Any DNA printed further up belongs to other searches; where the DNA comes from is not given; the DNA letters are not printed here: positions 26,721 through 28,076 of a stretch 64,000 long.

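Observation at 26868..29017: Both PilT paralogs keep Walker A but have lost the catalytic Glu and the His-box histidine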

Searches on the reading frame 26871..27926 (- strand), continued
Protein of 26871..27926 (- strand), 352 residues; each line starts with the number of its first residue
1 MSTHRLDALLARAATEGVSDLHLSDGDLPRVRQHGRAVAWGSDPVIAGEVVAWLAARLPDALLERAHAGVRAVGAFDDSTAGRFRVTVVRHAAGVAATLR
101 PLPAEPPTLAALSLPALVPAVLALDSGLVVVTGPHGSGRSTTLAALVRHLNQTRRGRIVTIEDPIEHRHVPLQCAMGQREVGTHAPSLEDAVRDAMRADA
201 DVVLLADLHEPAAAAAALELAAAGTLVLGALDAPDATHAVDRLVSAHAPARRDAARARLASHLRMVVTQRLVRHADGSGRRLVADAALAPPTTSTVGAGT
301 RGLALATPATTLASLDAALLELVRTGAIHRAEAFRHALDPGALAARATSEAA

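Call 18: find_encoding_contigs(protein=P0164, flank=8000, max_places=3)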
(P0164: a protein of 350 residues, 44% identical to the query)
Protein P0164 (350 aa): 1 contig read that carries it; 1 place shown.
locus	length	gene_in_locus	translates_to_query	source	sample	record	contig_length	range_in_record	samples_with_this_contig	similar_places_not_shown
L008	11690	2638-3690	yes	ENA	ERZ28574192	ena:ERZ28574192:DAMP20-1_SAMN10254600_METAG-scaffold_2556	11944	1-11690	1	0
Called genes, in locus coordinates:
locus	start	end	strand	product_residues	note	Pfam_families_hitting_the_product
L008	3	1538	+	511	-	?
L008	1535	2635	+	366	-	PF00437:T2SSE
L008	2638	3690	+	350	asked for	PF00437:T2SSE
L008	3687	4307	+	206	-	PF13487:HD_5, PF01966:HD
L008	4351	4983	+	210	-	PF00657:Lipase_GDSL (weak), PF13472:Lipase_GDSL_2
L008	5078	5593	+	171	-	PF01641:SelR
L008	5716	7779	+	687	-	PF02922:CBM_48, PF00128:Alpha-amylase (faint), PF21156:ISOA1-3_C (weak)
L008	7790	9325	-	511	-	PF14134:DUF4301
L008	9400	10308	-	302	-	PF00070:Pyr_redox (faint), PF03486:HI0933_like (faint), PF07992:Pyr_redox_2, PF12831:FAD_oxidored (weak), PF13450:NAD_binding_8 (faint), PF13738:Pyr_redox_3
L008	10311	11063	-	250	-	PF00535:Glycos_transf_2, PF13641:Glyco_tranf_2_3, PF10111:Glyco_tranf_2_2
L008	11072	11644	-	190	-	PF01227:GTP_cyclohydroI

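Call 43: find_homologous_proteins(query=A2, max_evalue=1e-10)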
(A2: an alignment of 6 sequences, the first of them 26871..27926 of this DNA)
Query A2 (6 sequences) (352 aa, profile of the alignment): 205 proteins with E <= 1e-10 among 8000 candidates; the best 120 are listed.
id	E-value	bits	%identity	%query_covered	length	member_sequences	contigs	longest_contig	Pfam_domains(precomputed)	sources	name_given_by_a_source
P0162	1.7e-167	575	43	99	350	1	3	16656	PF00437.27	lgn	-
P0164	8.6e-167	573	44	99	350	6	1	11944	PF00437.27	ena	-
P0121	5.3e-158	544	87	100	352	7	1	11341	PF00437.27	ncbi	ncbi:MAG: hypothetical protein RL721_737 [Candidatus Eisenbacteria bacterium]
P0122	3.5e-155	535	87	100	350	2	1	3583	PF00437.27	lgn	-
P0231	1.8e-154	532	42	99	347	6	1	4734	PF00437.27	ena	-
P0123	5.9e-125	435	99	77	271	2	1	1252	PF00437.27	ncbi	ncbi:MAG: ATPase, T2SS/T4P/T4SS family, partial [bacterium]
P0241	3.3e-119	416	41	99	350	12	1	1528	PF00437.27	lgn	-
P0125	2.3e-97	345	41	99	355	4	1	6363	PF00437.27,PF01935.24,PF13191.13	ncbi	-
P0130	8.9e-96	339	41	99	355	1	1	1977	PF00437.27,PF13555.13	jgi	jgi:twitching motility protein PilT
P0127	1.5e-95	339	41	99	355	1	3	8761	PF00437.27,PF13555.13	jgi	jgi:twitching motility protein PilT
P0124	4.2e-94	334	42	95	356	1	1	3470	PF00437.27,PF13191.13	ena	-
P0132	4.5e-93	330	46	79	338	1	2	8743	PF00437.27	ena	-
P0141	6.7e-93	330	40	95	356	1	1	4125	PF00437.27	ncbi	-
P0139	9.0e-93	330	42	95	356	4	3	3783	PF00437.27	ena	-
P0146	2.1e-92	328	39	95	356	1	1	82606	PF00437.27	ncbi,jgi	-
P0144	2.4e-92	328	42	95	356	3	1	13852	PF00437.27,PF13401.13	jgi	-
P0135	1.4e-90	322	41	99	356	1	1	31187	PF00437.27,PF13604.13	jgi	jgi:twitching motility protein PilT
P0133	1.9e-90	322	41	95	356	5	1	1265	PF00437.27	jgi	jgi:twitching motility protein PilT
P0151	3.9e-90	321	39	99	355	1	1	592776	PF00437.27,PF13401.13,PF25199.2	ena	-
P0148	2.0e-88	315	38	95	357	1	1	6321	PF00437.27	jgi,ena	-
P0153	3.5e-88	314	40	97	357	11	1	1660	PF00437.27,PF13604.13,PF13555.13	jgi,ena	-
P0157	1.6e-87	312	42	79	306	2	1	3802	PF00437.27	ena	-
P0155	3.1e-87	311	40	95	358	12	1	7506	PF00437.27,PF13555.13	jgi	jgi:twitching motility protein PilT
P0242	6.3e-83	297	38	96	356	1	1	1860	PF00437.27,PF13555.13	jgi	-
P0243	7.1e-76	274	37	96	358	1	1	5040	PF00437.27,PF13191.13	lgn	-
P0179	2.4e-73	266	35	96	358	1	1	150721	PF00437.27,PF13191.13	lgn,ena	-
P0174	3.2e-73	265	34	94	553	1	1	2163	PF00437.27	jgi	-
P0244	5.4e-73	264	34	98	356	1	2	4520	PF00437.27,PF13555.13,PF13401.13,PF13191.13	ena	-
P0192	7.1e-73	264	36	93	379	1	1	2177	PF00437.27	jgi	jgi:twitching motility protein PilT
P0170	8.9e-72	260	36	92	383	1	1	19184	PF00437.27,PF13401.13,PF13191.13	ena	-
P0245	4.2e-71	258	36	97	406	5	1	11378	PF00437.27,PF13401.13,PF25199.2,PF13191.13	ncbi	-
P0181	5.3e-71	258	35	97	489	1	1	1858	PF00437.27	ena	-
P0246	2.1e-70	256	35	97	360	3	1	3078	PF00437.27,PF13191.13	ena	-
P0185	9.2e-70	254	35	96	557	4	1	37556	PF00437.27,PF13191.13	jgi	jgi:twitching motility protein PilT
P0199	1.1e-69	254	34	97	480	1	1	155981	PF00437.27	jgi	jgi:twitching motility protein PilT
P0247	4.0e-69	252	35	94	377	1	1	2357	PF00437.27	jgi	jgi:twitching motility protein PilT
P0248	8.3e-69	251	33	89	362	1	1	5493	PF00437.27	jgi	jgi:twitching motility protein PilT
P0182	8.8e-69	251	39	95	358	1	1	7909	PF00437.27,PF13191.13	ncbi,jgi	jgi:twitching motility protein PilT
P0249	9.2e-69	251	36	95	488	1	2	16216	PF00437.27,PF13191.13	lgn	-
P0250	9.8e-69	250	36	93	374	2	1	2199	PF00437.27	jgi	jgi:twitching motility protein PilT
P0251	1.5e-68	250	36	93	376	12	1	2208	PF00437.27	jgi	jgi:twitching motility protein PilT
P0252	1.0e-67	247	36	97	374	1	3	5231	PF00437.27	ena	-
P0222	1.3e-67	247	37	97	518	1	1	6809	PF00437.27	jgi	jgi:twitching motility protein PilT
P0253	2.2e-67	246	37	95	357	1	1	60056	PF00437.27,PF13191.13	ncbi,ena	-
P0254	4.0e-67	245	36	94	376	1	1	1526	PF00437.27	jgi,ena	-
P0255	1.3e-66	243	38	82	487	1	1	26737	PF00437.27,PF13191.13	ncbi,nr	ncbi:MAG TPA: PilT/PilU family type 4a pilus ATPase [Haliangiales bacterium]|nr:PilT/PilU family typ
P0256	1.7e-66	243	38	95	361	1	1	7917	PF00437.27,PF25199.2,PF13191.13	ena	-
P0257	1.7e-66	243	34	97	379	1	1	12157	PF00437.27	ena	-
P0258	2.5e-66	243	33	96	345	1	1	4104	PF00437.27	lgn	-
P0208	3.1e-66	242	37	95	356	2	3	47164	PF00437.27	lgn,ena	-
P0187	3.7e-66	242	37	92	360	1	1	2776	PF00437.27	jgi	jgi:twitching motility protein PilT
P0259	4.4e-66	242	38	96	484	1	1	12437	PF00437.27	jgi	jgi:twitching motility protein PilT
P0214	5.9e-66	241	37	95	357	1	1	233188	PF00437.27,PF25199.2,PF13191.13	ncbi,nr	ncbi:MAG: PilT/PilU family type 4a pilus ATPase [Deltaproteobacteria bacterium]|nr:PilT/PilU family 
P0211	6.1e-66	241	37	95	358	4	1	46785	PF00437.27,PF25199.2,PF13191.13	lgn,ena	-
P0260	1.1e-65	240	38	82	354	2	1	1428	PF00437.27,PF13191.13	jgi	-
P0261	1.3e-65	240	37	95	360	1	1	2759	PF00437.27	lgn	-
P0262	2.1e-65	239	38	95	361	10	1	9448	PF00437.27,PF13191.13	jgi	jgi:twitching motility protein PilT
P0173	2.5e-65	239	40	95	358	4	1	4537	PF00437.27,PF13191.13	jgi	-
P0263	3.1e-65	239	34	98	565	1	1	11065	PF00437.27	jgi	jgi:twitching motility protein PilT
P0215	3.2e-65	239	35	95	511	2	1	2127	PF00437.27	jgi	jgi:twitching motility protein PilT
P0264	8.4e-65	238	38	95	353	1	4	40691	PF00437.27,PF13191.13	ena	-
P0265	9.6e-65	237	34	95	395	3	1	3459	PF00437.27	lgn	-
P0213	1.2e-64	237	35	95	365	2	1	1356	PF00437.27,PF13401.13,PF13191.13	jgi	jgi:twitching motility protein PilT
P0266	2.0e-64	236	36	95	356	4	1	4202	PF00437.27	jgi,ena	jgi:twitching motility protein PilT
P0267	2.1e-64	236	34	97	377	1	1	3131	PF00437.27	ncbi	-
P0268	2.1e-64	236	36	84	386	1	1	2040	PF00437.27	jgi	jgi:twitching motility protein PilT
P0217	2.3e-64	236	36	95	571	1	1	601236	PF00437.27,PF13191.13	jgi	jgi:twitching motility protein PilT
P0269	3.4e-64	236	35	95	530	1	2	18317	PF00437.27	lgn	-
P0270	3.6e-64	235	31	96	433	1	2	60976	PF00437.27,PF13191.13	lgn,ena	-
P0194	4.8e-64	235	37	95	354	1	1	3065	PF00437.27,PF13191.13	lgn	-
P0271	6.2e-64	235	31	96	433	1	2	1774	PF00437.27,PF13191.13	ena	-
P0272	1.7e-63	233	38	96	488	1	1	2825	PF00437.27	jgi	jgi:twitching motility protein PilT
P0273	1.9e-63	233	35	92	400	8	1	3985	PF00437.27,PF13401.13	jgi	-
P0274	6.9e-63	231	35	95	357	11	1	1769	PF00437.27,PF13604.13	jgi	jgi:twitching motility protein PilT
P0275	9.2e-63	231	36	93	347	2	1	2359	PF00437.27,PF13191.13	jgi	jgi:twitching motility protein PilT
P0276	3.5e-62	229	38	81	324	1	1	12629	PF00437.27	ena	-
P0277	1.1e-61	227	36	82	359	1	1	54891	PF00437.27,PF25199.2,PF13191.13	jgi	jgi:twitching motility protein PilT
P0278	1.5e-61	227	37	95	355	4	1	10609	PF00437.27,PF13604.13,PF13555.13,PF13191.13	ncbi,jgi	jgi:twitching motility protein PilT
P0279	1.9e-61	226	30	94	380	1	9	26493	PF00437.27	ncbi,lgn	-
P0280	2.1e-61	226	36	95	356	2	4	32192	PF00437.27,PF13555.13,PF13191.13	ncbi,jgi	jgi:twitching motility protein PilT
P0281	2.4e-61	226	34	96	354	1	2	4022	PF00437.27,PF13191.13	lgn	-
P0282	2.5e-61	226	31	94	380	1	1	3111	PF00437.27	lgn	-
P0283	3.1e-61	226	40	79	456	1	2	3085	PF00437.27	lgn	-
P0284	4.2e-61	225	31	91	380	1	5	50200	PF00437.27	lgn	-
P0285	5.2e-61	225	33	95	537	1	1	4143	PF00437.27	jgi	jgi:twitching motility protein PilT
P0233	6.2e-61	225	34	91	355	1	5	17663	PF00437.27,PF13604.13,PF13555.13,PF13401.13,PF25199.2,PF13191.13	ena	-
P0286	1.0e-60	224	36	77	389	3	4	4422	PF00437.27,PF13401.13,PF13191.13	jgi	jgi:twitching motility protein PilT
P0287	1.2e-60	224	30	93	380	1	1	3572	PF00437.27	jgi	-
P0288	1.8e-60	223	34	91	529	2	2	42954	PF00437.27,PF13401.13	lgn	-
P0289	2.1e-60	223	31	91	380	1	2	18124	PF00437.27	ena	-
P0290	2.8e-60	223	32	96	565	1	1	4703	PF00437.27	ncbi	-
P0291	7.1e-60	221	34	94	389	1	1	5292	PF00437.27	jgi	jgi:twitching motility protein PilT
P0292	7.6e-60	221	28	93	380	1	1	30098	PF00437.27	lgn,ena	-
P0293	1.0e-59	221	28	93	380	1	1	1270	PF00437.27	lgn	-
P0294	1.0e-59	221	32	74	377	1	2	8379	PF00437.27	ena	-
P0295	1.1e-59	221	28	93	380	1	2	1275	PF00437.27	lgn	-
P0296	1.3e-59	220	35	75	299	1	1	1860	PF00437.27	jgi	jgi:twitching motility protein PilT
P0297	1.5e-59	220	29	93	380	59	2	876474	PF00437.27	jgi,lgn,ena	-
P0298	1.9e-59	220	28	93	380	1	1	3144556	PF00437.27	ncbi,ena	-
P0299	2.0e-59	220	28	93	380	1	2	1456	PF00437.27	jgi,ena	-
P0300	2.2e-59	220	28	93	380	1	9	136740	PF00437.27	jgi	jgi:twitching motility protein PilU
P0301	2.3e-59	220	28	93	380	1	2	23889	PF00437.27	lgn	-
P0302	2.4e-59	220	31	95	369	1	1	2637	PF00437.27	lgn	-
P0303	2.7e-59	219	28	93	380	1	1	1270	PF00437.27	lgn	-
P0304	2.8e-59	219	28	93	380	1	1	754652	PF00437.27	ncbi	-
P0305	2.8e-59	219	28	93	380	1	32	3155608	PF00437.27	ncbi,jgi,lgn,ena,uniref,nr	ncbi:MAG: PilT/PilU family type 4a pilus ATPase [Pseudomonadota bacterium]|jgi:twitching motility pr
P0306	3.0e-59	219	28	93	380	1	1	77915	PF00437.27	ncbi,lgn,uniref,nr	ncbi:PilT/PilU family type 4a pilus ATPase [Methylophaga sulfidovorans]|uniref:Twitching motility pr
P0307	3.1e-59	219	28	93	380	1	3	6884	PF00437.27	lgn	-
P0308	3.5e-59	219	28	93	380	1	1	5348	PF00437.27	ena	-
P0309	4.3e-59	219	28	93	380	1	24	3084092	PF00437.27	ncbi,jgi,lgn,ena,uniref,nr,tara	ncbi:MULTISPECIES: PilT/PilU family type 4a pilus ATPase [unclassified Methylophaga]|jgi:twitching m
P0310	5.1e-59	218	37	96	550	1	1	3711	PF00437.27,PF13401.13,PF13191.13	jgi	jgi:twitching motility protein PilT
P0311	8.3e-59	218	28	93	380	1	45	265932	PF00437.27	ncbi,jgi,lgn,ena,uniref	ncbi:PilT/PilU family type 4a pilus ATPase [Methylophaga sp.]|uniref:PilT/PilU family type 4a pilus 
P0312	8.3e-59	218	28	93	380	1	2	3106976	PF00437.27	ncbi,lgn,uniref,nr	ncbi:twitching motility protein PilU [Methylophaga marina]|uniref:Type IV pilus ATPase PilU n=1 Tax=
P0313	8.5e-59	218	28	93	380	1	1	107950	PF00437.27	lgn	-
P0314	9.5e-59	218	28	93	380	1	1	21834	PF00437.27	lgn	-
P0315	1.0e-58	218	32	96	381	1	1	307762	PF00437.27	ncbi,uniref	ncbi:PilT/PilU family type 4a pilus ATPase [Ramlibacter sp. MAHUQ-53]|uniref:PilT/PilU family type 4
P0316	1.1e-58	217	29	91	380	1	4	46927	PF00437.27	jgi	-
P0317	1.4e-58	217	28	93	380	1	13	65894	PF00437.27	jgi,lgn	jgi:twitching motility protein PilU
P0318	1.4e-58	217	31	75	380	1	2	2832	PF00437.27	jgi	jgi:twitching motility protein PilU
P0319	1.5e-58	217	31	75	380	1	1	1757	PF00437.27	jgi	jgi:twitching motility protein PilU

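Call 47: search_protein_families(library=ncbifam, proteins=[window:26871-27926:-, P0129], max_evalue=0.00001)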
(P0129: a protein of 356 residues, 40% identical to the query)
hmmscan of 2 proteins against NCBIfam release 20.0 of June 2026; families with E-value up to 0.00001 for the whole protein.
window:26871-27926:- (352 aa): 9 families
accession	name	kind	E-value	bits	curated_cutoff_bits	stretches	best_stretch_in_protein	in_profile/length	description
TIGR01420.1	pilT_fam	subfamily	3.3e-66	223.8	319.1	1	6-337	2-338/343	PilT/PilU family type 4a pilus ATPase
TIGR02525.1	plasmid_TraJ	equivalog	8.4e-30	104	368.3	1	87-278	110-304/372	plasmid transfer ATPase TraJ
TIGR02524.1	dot_icm_DotB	equivalog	2.3e-26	92.9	463.3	1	90-278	98-291/358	Dot/Icm type IV secretion system ATPase DotB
NF041000.1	ATPase_ComGA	equivalog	1.8e-21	76.3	300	1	121-273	123-266/267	competence type IV pilus ATPase ComGA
TIGR02533.1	type_II_gspE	equivalog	6.1e-21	74.6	630.25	1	121-275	238-382/486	type II secretion system ATPase GspE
NF007755.0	PRK10436.1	equivalog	1.3e-19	70.2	617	1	119-281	212-364/465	type II secretion system protein GspE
NF053534.1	T4PilAsmATPsTfpB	equivalog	5.2e-17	61.5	850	1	125-274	335-474/584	type IV pilus assembly ATPase TfpB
TIGR02538.1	type_IV_pilB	equivalog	7.8e-17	61.1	675.65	1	123-274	313-454/564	type IV-A pilus assembly ATPase PilB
TIGR02788.1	VirB11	equivalog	3.5e-06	26.3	249.95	1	129-267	147-288/308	P-type DNA transfer ATPase VirB11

P0129 (356 aa): 16 families
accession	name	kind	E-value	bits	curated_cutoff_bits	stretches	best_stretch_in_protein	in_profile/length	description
TIGR01420.1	pilT_fam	subfamily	3.5e-131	437.5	319.1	1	4-342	2-340/343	PilT/PilU family type 4a pilus ATPase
TIGR02524.1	dot_icm_DotB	equivalog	1.1e-46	159.7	463.3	1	4-308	6-322/358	Dot/Icm type IV secretion system ATPase DotB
TIGR02525.1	plasmid_TraJ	equivalog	5.4e-45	153.9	368.3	1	85-336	105-363/372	plasmid transfer ATPase TraJ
NF007755.0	PRK10436.1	equivalog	4.7e-40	137.6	617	1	3-302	88-388/465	type II secretion system protein GspE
TIGR02533.1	type_II_gspE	equivalog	3.1e-39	135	630.25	1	116-276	235-385/486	type II secretion system ATPase GspE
TIGR02538.1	type_IV_pilB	equivalog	4.3e-37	128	675.65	1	81-273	267-455/564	type IV-A pilus assembly ATPase PilB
NF041000.1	ATPase_ComGA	equivalog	3.2e-33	114.9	300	1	8-271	4-266/267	competence type IV pilus ATPase ComGA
NF053534.1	T4PilAsmATPsTfpB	equivalog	5.5e-31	107.6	850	1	118-273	330-475/584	type IV pilus assembly ATPase TfpB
NF058587.1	archaellum_moto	equivalog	1e-16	60.8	550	1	128-243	279-395/527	archaellum flagellar ATPase motor FlaI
TIGR02782.1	TrbB_P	equivalog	8.3e-15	54.8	304.55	1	127-288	139-295/303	P-type conjugative transfer ATPase TrbB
TIGR03819.1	heli_sec_ATPase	hypoth_equivalog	9.9e-14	51.3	373.15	1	124-242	178-298/340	TadA family conjugal transfer-associated ATPase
TIGR02788.1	VirB11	equivalog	2.2e-12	46.6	249.95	1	128-245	148-266/308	P-type DNA transfer ATPase VirB11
NF053672.1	bindosome_BasE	exception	9.4e-12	44.4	1000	1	116-257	262-404/512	bindosome assembly system ATPase subunit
NF010407.0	PRK13833.1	subfamily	3.3e-10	39.9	499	1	128-275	148-293/323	conjugal transfer protein TrbB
NF010469.0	PRK13894.1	subfamily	4.3e-10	39.4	508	1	127-266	152-291/320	conjugal transfer ATPase TrbB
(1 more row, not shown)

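Call 51: find_encoding_contigs(protein=P0236, flank=8000, max_places=2)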
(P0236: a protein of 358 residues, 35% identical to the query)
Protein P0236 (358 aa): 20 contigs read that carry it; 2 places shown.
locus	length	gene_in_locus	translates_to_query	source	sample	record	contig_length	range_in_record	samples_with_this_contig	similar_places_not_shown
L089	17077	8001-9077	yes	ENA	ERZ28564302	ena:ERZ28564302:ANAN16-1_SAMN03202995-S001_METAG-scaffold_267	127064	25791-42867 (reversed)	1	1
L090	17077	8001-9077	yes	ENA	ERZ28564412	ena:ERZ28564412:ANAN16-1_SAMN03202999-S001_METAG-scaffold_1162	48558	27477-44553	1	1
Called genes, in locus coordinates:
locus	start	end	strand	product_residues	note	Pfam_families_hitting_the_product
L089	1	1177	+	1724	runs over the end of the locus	-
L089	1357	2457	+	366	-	PF11104:PilM_2, PF06723:MreB_Mbl (faint), PF14450:FtsA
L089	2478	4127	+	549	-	-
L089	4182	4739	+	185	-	-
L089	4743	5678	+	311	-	PF00041:fn3 (faint)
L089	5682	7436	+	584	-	PF05157:MshEN, PF00437:T2SSE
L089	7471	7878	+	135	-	PF00072:Response_reg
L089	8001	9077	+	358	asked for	PF00437:T2SSE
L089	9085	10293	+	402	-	PF28597:T2SSF_N (weak), PF00482:T2SSF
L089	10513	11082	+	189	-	PF07963:N_methyl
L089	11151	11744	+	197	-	-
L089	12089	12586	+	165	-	PF07963:N_methyl (weak)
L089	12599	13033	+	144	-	-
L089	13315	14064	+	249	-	PF06750:A24_N_bact, PF01478:Peptidase_A24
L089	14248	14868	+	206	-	-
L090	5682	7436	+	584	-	PF05157:MshEN, PF00437:T2SSE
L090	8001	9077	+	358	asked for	PF00437:T2SSE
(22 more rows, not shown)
